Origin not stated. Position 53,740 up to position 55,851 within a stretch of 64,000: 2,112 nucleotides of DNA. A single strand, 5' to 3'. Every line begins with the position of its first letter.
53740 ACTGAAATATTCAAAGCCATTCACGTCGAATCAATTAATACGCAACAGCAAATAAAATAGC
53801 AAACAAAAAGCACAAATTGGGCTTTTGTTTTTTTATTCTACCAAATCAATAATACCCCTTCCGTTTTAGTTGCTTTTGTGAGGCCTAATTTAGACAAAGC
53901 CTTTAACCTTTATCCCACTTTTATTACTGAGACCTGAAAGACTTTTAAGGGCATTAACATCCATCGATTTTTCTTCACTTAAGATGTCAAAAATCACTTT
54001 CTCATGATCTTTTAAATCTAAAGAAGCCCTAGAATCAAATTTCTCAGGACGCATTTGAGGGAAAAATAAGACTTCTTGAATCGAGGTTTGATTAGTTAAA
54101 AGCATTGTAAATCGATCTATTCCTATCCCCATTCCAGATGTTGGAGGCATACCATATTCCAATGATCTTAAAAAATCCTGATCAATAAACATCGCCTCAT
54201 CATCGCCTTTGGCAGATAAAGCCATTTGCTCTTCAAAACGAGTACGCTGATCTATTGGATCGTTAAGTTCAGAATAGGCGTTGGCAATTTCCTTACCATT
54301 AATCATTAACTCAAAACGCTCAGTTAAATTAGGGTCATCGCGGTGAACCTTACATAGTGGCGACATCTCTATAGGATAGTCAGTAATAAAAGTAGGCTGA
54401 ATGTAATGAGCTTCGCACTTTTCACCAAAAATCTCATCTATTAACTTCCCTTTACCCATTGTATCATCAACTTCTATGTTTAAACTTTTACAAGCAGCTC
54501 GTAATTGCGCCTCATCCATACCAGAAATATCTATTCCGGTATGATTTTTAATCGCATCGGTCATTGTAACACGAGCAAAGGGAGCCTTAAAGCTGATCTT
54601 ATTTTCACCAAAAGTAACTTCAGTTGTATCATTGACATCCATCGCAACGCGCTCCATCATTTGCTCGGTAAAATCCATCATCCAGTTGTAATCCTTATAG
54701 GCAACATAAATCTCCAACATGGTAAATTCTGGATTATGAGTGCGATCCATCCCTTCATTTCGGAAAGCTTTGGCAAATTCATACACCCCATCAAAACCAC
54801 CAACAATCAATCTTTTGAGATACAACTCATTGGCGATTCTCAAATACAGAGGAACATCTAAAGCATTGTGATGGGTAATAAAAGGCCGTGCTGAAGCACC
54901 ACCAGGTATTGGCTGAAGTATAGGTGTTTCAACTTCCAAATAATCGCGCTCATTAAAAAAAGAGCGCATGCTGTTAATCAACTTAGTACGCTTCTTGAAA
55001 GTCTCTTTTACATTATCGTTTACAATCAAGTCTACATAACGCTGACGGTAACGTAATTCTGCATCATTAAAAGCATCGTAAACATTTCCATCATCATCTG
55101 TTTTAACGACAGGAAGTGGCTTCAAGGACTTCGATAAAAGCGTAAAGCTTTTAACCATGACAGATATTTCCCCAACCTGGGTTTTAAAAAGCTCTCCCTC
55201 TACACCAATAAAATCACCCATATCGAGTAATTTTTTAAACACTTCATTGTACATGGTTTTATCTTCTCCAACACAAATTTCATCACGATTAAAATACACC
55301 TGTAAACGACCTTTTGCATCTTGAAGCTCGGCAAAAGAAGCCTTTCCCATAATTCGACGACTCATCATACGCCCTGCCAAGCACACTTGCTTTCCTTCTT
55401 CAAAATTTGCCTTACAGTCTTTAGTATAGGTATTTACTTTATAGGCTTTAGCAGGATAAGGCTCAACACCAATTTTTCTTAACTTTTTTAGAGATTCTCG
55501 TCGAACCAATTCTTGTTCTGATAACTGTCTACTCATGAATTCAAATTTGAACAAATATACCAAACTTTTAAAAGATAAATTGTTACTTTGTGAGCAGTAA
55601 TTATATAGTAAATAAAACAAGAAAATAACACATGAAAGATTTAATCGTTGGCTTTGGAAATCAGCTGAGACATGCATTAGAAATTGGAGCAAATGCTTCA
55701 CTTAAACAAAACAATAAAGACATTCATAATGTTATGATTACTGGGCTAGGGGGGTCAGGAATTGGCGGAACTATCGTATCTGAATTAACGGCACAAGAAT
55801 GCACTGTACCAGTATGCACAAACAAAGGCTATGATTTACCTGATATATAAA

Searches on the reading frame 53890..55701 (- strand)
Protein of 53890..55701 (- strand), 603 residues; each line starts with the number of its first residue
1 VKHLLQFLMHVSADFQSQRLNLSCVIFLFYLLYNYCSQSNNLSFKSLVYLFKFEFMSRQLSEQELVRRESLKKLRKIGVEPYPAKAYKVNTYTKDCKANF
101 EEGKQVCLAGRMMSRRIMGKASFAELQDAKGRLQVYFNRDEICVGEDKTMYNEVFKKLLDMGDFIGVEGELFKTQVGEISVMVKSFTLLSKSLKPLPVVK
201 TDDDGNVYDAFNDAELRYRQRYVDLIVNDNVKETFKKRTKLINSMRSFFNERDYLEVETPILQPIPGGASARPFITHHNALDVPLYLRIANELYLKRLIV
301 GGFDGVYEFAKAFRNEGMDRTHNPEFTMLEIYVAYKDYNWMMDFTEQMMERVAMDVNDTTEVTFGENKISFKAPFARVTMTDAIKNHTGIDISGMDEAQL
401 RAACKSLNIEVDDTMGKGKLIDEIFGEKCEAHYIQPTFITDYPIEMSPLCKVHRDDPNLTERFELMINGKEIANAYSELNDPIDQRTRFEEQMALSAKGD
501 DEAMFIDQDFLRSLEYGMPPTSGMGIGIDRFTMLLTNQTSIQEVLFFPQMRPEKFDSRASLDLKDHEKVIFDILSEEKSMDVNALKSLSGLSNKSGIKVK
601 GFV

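Call 86: search_protein_families(library=pfam, max_evalue=0.001, proteins=[window:53890-55701:-])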
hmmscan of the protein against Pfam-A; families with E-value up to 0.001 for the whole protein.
window:53890-55701:- (603 aa): 3 families
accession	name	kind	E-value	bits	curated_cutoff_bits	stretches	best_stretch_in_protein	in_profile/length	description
PF00152.25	tRNA-synt_2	-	4.9e-97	325.1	25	1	214-550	2-307/308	tRNA synthetases class II (D, K and N)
PF01336.31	tRNA_anti-codon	-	4.7e-13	49.3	27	1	106-189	1-75/75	OB-fold nucleic acid binding domain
PF01409.25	tRNA-synt_2d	-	3.8e-06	27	19.8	1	310-388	109-186/246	tRNA synthetases class II core domain (F)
